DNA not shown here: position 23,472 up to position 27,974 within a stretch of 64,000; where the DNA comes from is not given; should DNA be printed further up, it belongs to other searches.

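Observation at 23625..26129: VirD4 coupling protein is fused to an ~835-residue low-complexity tail, giving 1400 aa (about twice the usual size)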

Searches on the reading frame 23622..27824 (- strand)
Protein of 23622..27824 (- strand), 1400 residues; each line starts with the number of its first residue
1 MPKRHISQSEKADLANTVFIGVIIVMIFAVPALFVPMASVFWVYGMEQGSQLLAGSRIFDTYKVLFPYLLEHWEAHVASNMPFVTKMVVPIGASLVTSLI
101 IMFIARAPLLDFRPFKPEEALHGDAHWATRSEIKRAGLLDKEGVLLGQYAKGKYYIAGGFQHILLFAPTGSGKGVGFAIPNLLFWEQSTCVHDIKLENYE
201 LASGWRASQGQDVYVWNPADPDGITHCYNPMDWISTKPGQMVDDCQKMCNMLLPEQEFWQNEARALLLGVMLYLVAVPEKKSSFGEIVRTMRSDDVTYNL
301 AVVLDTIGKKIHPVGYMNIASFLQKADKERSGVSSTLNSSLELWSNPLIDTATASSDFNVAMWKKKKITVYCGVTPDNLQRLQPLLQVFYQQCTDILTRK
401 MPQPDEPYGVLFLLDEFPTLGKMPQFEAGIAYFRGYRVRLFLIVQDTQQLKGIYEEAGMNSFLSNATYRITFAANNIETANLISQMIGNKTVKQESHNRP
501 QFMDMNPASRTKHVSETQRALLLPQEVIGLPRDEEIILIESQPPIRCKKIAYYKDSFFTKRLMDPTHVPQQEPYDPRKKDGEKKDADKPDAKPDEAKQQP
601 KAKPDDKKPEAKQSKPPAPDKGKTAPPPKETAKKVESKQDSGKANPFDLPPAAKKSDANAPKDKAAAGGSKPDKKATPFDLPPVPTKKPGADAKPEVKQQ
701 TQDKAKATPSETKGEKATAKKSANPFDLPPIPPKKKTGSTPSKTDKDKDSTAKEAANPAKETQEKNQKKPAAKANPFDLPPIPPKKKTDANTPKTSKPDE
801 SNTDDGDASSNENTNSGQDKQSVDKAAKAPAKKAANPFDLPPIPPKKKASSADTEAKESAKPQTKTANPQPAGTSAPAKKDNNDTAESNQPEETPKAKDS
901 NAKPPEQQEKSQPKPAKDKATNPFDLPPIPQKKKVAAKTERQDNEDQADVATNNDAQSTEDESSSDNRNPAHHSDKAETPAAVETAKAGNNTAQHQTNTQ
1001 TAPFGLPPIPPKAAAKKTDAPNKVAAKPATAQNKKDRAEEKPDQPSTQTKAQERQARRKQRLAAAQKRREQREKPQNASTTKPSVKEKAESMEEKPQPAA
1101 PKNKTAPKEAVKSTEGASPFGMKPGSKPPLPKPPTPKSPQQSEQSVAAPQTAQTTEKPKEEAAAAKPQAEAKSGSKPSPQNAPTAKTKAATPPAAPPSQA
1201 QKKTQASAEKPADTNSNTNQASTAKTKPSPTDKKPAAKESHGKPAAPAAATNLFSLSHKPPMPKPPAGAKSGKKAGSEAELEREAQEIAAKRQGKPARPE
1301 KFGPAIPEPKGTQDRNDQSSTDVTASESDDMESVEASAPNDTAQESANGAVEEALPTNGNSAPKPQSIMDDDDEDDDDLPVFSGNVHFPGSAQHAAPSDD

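Call 5: search_protein_families(library=pfam, proteins=[window:23622-27824:-], max_evalue=0.01)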
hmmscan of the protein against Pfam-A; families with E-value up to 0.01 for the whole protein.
window:23622-27824:- (1400 aa): 3 families
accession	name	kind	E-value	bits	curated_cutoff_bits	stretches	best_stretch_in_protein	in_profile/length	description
PF02534.20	T4SS-DNA_transf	-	5.8e-149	497.3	20.1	1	127-571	2-464/468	Type IV secretory system Conjugative DNA transfer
PF12696.13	TraG-D_C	-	5.7e-28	97.8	22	1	410-531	2-125/126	TraM recognition site of TraD and TraG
PF10412.15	TrwB_AAD_bind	-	1.2e-21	77.5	20.5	1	233-544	78-380/387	Type IV secretion-system coupling protein DNA-binding domain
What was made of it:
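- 26112..27446 (-): Cytoplasmic ATPase core (nucleotide-binding domain plus all-alpha domain), aa 127-571. Pfam T4SS-DNA_transf E = 5.8e-149, TraG-D_C, TrwB_AAD_bind (call 5).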

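Call 56: predict_structure(alignment_id=A1)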
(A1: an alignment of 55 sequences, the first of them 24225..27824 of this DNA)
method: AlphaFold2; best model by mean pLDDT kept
length: 1200 residues; sequences in the alignment: 55
mean_pLDDT: 54.1   pTM: 0.47
mean pLDDT of the five models: 54.1, 53.2, 52.3, 50.5, 50.4
residues with pLDDT >= 90: 120; 70-90: 289; 50-70: 124; < 50: 667
segments of 3 or more residues with pLDDT < 50: 1-3, 121-123, 172-175, 429-438, 444-492, 516-530, 593-1048, 1074-1178, 1180-1200
pLDDT, mean of each block of 10 residues (from residue 1): 60 89 94 90 86 85 89 87 88 92 89 72 65 84 85 84 72 64 92 89 95 93 90 89 90 79 84 85 84 70 67 70 67 74 75 87 94 85 87 83 87 70 59 48 45 37 29 34 43 55 61 52 42 59 71 87 93 73 55 46 38 39 38 32 39 35 33 38 37 33 33 33 38 34 36 34 30 39 34 32 29 27 30 32 31 30 30 29 27 30 30 28 32 28 28 28 28 29 28 29 35 31 32 36 39 84 86 44 30 30 29 31 34 33 29 31 28 32 30 36
secondary structure, 60 per line:
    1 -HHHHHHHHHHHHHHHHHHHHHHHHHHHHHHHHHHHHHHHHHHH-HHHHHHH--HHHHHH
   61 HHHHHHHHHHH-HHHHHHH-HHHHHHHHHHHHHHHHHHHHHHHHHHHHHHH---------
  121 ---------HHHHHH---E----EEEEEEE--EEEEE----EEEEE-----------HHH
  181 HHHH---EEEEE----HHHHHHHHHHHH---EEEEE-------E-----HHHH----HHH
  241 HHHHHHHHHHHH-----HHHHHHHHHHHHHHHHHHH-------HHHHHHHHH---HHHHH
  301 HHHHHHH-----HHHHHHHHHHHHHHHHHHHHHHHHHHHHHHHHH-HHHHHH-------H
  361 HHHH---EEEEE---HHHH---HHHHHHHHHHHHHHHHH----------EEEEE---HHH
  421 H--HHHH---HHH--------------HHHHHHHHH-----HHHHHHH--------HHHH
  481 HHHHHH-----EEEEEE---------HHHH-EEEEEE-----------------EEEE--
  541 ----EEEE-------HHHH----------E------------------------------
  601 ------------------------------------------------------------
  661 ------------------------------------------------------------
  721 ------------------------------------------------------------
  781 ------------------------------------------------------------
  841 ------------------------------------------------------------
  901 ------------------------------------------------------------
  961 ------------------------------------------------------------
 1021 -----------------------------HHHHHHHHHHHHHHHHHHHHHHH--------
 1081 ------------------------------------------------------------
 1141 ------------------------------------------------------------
elements in order (helices of 4 or more, strands of 3 or more residues): H2-44 H46-52 H55-71 H73-79 H81-111 H130-135 E144-150 E153-157 E162-166 H178-184 E188-192 H197-208 E212-216 H230-233 H238-252 H258-276 H284-292 H296-307 H313-345 H347-352 H360-364 E368-372 H376-379 H383-399 E410-414 H418-421 H424-427 H448-456 H462-468 H477-486 E492-497 H507-510 E512-517 E535-538 E545-548 H556-559 H1050-1072
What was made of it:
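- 27510..27773 (-): N-terminal membrane anchor (two hydrophobic helices, about aa 18-44 and 87-105, with the loop between them). AF2 helices 2-44 and 81-111 with pLDDT about 90 (call 56).
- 23625..26087 (-): Disordered C-terminal tail, aa 580-1400 (821 aa). AF2 pLDDT is about 30 with no secondary structure over 593-1048 and 1074-1200 (call 56).
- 24609..24677 (-): Arg/Gln/Lys-rich helix, aa 1050-1072 (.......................); the only confidently structured element of the tail. AF2 helix 1050-1072, pLDDT about 85 (call 56).
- On VirD4-type type IV coupling protein (T4CP): AF2 helices with pLDDT about 90 (call 56). Helical block at aa 238-352 in the AF2 model (call 56).
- On DotL-type C-terminal extension: AF2 shows no fold (call 56).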

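Call 63: search_solved_structures(query=window:23622-27824:-, max_evalue=0.001)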
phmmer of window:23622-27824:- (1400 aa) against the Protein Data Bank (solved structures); distinct sequences matched with E-value up to 0.001: 1.
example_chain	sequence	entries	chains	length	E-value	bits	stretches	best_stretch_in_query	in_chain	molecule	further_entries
8dol_A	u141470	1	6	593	2e-25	92.4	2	328-564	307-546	Cag pathogenicity island protein (Cag5)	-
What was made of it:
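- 26112..27446 (-): Best PDB relative is Cag5/Cag-beta, 8DOL (call 63).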

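Call 64: search_protein_families(library=ncbifam, proteins=[window:23622-27824:-], max_evalue=0.01)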
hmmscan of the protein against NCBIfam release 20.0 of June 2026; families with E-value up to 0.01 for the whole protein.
window:23622-27824:- (1400 aa): 9 families
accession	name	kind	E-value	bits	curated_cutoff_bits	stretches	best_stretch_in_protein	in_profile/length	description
NF010472.0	PRK13897.1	equivalog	3.8e-296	983.9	728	1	60-630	59-628/657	type IV secretion system component VirD4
NF010450.0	PRK13876.1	subfamily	6.2e-96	322.1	674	1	18-642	6-636/667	IncP-type conjugal transfer protein TraG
NF010424.0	PRK13850.1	equivalog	8e-83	278.7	681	2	338-642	319-605/670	type IV secretion system ATPase VirD4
NF010453.0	PRK13880.1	subfamily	1.1e-67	228.6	586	1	37-562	38-605/630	conjugal transfer coupling protein TraG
NF045973.1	conju_CD1115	equivalog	3.7e-56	190.8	250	1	161-553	25-436/442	VirD4-like conjugal transfer protein, CD1115 family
NF010394.0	PRK13822.1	subfamily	4.7e-38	131.4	443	1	160-554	224-623/643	conjugal transfer coupling protein TraG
TIGR02767.1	TraG-Ti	equivalog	2.7e-28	99.2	686.2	1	160-554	211-610/623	Ti-type conjugative transfer system protein TraG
TIGR02759.1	TraD_Ftype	equivalog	4.8e-11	42.1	521.35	1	161-497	177-496/566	type IV conjugative transfer system coupling protein TraD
NF041326.1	Bacteroid_MobC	subfamily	0.0037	15.7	900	1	347-497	399-543/655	conjugal transfer protein MobC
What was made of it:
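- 23622..27824 (-): Complete virD4 ORF, 1400 aa plus stop. NCBIfam NF010472 'T4SS component VirD4' equivalog scores 984 bits against a cut-off of 728 (call 64).
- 23625..26087 (-): No Pfam, NCBIfam or PDB hits (calls 5, 63, 64).
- On TraD-type tail (TraM-binding): The TraD model hits the core only (call 64).
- On DotL-type C-terminal extension: No Pfam, NCBIfam or PDB hit in the tail (calls 5, 63, 64).
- Closest known: F-plasmid TraD C-terminal tail binding TraM. Different: The TIGR02759 TraD hit covers the core only, at 42 bits against a cut-off of 521 (call 64).
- The core is a genuine VirD4 (calls 5, 64).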
